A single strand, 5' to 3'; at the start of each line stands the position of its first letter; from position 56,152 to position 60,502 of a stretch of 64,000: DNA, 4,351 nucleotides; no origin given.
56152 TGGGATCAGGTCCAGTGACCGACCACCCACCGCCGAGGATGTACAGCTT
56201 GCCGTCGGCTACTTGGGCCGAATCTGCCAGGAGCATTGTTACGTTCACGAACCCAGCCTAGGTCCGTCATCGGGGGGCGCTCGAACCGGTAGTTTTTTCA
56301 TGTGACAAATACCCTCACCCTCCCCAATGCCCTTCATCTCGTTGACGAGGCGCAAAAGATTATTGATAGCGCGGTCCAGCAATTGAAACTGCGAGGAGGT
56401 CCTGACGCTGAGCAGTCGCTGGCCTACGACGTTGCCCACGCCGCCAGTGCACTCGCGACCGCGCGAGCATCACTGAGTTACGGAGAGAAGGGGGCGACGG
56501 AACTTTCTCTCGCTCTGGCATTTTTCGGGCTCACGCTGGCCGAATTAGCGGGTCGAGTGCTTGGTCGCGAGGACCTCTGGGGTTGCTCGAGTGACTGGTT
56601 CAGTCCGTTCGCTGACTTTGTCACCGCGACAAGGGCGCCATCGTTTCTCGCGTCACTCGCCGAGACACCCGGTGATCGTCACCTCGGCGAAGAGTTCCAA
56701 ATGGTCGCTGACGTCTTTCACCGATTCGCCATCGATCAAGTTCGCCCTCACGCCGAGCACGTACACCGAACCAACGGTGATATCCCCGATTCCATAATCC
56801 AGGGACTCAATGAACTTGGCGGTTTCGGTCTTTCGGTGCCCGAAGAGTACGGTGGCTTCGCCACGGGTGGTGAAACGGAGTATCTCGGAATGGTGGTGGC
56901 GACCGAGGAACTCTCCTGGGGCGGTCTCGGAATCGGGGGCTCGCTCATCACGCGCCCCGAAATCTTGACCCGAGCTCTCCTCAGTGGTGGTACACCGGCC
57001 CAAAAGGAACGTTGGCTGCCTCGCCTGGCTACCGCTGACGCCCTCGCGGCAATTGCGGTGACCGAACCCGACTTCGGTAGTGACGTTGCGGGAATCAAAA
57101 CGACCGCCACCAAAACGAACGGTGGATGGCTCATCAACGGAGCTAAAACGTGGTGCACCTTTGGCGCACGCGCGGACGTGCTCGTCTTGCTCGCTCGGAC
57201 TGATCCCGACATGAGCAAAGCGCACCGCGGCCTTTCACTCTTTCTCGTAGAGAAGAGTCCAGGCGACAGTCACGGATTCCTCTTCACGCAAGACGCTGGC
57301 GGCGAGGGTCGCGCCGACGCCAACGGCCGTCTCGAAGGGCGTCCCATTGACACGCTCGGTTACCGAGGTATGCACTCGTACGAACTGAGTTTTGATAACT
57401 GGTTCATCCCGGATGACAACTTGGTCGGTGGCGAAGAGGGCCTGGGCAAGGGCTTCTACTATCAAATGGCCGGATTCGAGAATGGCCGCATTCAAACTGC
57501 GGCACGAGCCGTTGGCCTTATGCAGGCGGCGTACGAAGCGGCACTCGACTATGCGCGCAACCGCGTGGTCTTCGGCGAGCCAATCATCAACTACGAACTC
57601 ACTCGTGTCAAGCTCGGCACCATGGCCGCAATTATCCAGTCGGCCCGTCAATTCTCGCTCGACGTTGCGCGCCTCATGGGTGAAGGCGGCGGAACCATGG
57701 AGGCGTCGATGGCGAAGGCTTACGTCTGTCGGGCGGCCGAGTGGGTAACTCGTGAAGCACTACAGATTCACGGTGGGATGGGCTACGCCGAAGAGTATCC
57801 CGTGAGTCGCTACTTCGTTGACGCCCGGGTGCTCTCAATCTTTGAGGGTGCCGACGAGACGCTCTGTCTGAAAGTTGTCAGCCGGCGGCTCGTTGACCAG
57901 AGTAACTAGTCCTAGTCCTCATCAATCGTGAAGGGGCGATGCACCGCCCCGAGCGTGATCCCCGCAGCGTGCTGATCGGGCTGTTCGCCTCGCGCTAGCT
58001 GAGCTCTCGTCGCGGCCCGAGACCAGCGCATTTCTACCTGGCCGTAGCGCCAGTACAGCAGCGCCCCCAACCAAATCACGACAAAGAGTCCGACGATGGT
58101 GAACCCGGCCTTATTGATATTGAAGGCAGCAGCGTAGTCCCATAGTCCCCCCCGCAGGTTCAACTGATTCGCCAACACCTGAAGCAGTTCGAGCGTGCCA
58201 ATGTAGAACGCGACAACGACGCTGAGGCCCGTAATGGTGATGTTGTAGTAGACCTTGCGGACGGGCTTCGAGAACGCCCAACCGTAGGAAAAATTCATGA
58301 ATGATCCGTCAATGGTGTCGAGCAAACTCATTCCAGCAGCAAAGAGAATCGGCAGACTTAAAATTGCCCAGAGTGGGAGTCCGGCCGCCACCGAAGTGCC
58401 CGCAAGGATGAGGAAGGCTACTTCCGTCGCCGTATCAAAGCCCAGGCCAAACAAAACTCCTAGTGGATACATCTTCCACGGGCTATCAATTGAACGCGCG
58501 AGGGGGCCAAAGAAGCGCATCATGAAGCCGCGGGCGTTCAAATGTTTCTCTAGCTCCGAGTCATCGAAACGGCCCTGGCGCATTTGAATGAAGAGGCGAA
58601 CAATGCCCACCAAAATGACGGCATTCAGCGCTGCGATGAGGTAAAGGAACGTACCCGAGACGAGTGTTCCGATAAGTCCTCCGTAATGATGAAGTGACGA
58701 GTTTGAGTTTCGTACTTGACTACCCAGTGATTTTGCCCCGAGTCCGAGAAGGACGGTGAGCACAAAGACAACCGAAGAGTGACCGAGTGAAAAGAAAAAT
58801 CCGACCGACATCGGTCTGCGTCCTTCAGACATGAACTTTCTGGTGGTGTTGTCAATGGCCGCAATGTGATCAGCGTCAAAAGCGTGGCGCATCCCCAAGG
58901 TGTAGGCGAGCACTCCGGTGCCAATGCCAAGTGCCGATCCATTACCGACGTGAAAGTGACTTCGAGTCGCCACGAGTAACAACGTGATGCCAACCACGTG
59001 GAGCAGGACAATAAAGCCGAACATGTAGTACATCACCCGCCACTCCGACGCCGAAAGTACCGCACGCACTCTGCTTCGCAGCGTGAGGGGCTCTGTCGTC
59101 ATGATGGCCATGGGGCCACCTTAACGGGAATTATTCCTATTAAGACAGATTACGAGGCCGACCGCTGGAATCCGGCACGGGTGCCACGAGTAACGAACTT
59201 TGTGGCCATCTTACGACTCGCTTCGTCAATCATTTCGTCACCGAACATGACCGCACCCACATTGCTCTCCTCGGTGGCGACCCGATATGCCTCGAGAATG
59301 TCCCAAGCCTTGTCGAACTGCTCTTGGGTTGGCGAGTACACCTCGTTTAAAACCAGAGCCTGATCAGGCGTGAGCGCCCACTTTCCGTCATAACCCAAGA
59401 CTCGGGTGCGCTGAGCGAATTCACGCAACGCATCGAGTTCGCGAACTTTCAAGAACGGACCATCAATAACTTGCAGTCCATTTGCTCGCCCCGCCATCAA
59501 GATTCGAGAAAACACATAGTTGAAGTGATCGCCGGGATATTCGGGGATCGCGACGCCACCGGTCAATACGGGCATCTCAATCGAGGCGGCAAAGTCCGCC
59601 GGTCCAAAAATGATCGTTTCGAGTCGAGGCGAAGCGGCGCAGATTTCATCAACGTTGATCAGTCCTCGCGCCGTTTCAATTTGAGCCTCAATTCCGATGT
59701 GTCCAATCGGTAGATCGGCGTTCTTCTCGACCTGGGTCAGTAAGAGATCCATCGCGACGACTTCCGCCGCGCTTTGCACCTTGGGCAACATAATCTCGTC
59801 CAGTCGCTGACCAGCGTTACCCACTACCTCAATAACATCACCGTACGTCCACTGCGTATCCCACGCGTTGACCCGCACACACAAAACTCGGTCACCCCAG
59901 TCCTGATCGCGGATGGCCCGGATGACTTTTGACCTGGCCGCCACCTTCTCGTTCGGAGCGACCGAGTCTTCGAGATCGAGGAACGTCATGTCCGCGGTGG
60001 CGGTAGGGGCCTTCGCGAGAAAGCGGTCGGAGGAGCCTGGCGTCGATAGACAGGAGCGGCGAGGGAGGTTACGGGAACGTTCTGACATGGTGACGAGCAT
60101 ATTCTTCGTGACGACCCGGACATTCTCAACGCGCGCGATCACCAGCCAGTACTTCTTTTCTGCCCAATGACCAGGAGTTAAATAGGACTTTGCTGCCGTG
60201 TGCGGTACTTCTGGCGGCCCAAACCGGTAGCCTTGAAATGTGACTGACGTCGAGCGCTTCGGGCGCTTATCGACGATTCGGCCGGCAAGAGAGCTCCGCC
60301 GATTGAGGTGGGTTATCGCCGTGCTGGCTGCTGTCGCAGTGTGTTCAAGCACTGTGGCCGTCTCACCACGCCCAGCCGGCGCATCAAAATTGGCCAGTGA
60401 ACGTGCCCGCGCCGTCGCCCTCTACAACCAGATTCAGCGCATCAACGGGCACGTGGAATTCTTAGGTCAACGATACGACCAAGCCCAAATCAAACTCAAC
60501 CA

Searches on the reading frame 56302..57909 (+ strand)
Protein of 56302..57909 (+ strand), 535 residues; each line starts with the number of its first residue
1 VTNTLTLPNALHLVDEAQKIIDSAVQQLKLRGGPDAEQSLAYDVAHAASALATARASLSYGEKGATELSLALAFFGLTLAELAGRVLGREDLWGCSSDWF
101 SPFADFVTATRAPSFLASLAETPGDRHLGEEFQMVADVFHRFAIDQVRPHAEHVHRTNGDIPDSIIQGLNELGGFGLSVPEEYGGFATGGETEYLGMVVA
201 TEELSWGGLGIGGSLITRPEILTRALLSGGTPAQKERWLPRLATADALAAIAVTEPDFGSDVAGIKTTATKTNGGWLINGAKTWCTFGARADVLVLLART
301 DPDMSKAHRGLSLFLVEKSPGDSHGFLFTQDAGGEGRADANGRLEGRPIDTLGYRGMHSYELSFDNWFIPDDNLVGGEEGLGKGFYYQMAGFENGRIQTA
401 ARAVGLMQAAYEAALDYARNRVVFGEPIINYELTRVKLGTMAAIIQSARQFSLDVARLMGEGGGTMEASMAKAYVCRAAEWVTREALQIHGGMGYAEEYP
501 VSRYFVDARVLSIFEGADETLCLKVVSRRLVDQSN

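Call 35: search_protein_families(library=pfam, proteins=[window:56302-57909:+], max_evalue=0.00001)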
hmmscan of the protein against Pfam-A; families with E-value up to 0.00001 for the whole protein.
window:56302-57909:+ (535 aa): 4 families
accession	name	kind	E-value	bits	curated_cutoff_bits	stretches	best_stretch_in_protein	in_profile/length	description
PF00441.29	Acyl-CoA_dh_1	-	1.7e-42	145.5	22.4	1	382-526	1-146/150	Acyl-CoA dehydrogenase, C-terminal domain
PF02771.21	Acyl-CoA_dh_N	-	1.3e-23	84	22.9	1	130-245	2-112/113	Acyl-CoA dehydrogenase, N-terminal domain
PF02770.24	Acyl-CoA_dh_M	-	6.6e-20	71.5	33.3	1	250-342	1-72/97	Acyl-CoA dehydrogenase, middle domain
PF08028.16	Acyl-CoA_dh_2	-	5.4e-14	53.1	22.7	1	399-518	3-133/134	Acyl-CoA dehydrogenase, C-terminal domain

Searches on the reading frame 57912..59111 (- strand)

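Call 35: search_protein_families(library=pfam, proteins=[window:57912-59111:-], max_evalue=0.00001)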
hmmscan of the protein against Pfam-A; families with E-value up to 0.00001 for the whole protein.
window:57912-59111:- (399 aa): 1 family
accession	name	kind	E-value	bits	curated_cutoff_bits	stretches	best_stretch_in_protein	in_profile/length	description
PF03824.22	NicO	-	2.2e-99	332.9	27.7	1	63-352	2-286/287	High-affinity nickel-transport protein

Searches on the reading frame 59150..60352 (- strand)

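Call 35: search_protein_families(library=pfam, proteins=[window:59150-60352:-], max_evalue=0.00001)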
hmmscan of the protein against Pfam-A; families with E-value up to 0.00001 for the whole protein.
window:59150-60352:- (400 aa): 2 families
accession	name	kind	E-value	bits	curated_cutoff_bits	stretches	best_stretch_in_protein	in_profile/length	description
PF03328.21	HpcH_HpaI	-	1.5e-38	132.7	25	1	99-329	1-221/221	HpcH/HpaI aldolase/citrate lyase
PF22484.2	DUF6986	-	7.3e-10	38.7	27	1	187-394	167-382/408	Domain of unknown function (DUF6986)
